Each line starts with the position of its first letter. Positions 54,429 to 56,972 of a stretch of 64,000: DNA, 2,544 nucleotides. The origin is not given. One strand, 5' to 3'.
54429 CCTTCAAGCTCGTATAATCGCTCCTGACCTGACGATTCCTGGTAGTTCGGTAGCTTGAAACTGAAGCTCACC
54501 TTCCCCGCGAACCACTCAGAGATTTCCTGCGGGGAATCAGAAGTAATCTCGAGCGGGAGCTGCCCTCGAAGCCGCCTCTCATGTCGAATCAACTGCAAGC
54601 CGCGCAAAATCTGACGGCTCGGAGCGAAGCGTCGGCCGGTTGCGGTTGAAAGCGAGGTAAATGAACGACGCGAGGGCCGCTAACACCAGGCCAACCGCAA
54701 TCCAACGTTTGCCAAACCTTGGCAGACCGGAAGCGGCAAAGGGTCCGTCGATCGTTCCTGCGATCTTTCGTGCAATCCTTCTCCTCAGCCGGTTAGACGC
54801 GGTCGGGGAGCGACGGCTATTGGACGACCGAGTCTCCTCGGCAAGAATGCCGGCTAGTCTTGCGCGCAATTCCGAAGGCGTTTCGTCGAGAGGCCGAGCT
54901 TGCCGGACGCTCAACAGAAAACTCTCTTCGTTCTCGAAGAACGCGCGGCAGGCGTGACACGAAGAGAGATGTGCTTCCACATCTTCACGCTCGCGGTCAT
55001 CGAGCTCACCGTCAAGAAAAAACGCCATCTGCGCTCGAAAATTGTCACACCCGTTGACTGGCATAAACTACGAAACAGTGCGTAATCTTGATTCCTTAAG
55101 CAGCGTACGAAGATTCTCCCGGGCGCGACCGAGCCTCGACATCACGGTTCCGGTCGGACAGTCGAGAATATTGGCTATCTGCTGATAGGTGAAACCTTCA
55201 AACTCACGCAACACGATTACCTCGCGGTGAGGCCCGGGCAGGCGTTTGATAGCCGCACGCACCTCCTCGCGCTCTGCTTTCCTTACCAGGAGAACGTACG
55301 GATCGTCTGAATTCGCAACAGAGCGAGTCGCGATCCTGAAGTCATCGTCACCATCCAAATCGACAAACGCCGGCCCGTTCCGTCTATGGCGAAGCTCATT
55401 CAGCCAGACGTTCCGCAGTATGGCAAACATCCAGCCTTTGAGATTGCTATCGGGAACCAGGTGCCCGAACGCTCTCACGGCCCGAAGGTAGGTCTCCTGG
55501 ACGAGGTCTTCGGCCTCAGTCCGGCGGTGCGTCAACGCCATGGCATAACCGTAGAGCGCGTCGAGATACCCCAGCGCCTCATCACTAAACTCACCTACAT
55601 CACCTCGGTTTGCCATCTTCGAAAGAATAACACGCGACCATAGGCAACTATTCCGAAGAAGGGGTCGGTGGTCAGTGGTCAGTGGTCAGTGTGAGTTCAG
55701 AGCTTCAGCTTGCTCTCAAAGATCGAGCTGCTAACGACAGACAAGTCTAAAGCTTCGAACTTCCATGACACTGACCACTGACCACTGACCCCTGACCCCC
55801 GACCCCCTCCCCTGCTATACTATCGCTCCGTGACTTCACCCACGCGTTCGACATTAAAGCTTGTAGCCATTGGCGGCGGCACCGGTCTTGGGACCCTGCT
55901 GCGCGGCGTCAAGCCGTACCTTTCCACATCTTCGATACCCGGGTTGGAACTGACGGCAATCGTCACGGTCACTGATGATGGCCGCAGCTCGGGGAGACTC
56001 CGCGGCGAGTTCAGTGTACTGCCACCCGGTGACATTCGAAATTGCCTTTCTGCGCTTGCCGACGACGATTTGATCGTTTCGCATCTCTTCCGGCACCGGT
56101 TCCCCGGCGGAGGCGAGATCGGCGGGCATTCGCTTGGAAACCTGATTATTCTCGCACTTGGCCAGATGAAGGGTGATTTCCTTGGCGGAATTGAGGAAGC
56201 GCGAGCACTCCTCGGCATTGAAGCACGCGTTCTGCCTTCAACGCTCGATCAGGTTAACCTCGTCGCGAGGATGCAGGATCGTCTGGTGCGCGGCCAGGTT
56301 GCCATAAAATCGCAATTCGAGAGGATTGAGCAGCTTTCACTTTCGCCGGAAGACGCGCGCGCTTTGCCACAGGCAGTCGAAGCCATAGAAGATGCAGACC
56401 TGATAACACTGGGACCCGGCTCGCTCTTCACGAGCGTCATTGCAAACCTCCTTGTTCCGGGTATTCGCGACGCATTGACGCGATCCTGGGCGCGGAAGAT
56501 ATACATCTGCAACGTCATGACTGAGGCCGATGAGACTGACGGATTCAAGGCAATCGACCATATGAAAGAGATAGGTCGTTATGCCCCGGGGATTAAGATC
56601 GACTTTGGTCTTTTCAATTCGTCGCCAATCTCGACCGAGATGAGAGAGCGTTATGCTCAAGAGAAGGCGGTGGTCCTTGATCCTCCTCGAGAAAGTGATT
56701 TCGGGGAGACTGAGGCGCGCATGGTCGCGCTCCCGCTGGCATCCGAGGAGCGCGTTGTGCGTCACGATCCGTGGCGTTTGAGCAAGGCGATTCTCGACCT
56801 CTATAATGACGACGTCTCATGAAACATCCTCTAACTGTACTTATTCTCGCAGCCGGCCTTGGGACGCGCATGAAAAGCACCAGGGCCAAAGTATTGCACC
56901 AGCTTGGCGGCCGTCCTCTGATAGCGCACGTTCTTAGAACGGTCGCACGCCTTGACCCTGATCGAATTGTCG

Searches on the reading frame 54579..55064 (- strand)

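Call 38: search_protein_families(library=pfam, proteins=[window:54579-55064:-], max_evalue=0.00001)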
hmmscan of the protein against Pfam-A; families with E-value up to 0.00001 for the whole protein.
window:54579-55064:- (161 aa): 1 family
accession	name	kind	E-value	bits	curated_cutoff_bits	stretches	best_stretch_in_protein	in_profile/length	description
PF13490.11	zf-HC2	-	9.8e-11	42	22.2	1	6-40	1-35/35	Putative zinc-finger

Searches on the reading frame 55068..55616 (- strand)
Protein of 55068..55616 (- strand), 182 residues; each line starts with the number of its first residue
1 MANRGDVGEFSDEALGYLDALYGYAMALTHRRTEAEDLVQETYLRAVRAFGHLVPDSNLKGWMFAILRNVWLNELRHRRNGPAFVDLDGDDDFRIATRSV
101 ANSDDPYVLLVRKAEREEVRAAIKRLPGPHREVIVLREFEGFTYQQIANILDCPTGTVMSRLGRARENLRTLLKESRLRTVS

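Call 38: search_protein_families(library=pfam, proteins=[window:55068-55616:-], max_evalue=0.00001)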
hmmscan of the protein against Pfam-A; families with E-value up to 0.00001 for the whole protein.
window:55068-55616:- (182 aa): 3 families
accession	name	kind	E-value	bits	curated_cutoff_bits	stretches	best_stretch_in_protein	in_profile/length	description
PF08281.18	Sigma70_r4_2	-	6e-15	55.1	25.7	1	116-169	1-54/54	Sigma-70, region 4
PF04542.20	Sigma70_r2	-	3.2e-14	52.9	24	1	17-79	5-69/71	Sigma-70 region 2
PF04545.22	Sigma70_r4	-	4.5e-12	45.7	24.1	1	122-170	1-49/50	Sigma-70, region 4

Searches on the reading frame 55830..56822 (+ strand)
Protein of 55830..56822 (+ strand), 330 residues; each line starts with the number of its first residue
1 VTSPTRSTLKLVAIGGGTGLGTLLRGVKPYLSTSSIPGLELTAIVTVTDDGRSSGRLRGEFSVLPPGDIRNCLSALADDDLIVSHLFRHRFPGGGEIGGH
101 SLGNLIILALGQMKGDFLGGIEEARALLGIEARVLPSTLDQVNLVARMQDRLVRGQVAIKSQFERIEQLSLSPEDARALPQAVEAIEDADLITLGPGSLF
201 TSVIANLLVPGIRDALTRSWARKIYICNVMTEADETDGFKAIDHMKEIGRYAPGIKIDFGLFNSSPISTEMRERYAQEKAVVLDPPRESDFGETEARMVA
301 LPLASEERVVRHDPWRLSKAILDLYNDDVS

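Call 38: search_protein_families(library=pfam, proteins=[window:55830-56822:+], max_evalue=0.00001)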
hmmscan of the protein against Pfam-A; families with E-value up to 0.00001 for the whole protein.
window:55830-56822:+ (330 aa): 1 family
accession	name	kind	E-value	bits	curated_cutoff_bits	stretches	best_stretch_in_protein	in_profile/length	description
PF01933.23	CofD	-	2.8e-89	299.6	30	1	12-284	2-271/290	2-phospho-L-lactate transferase CofD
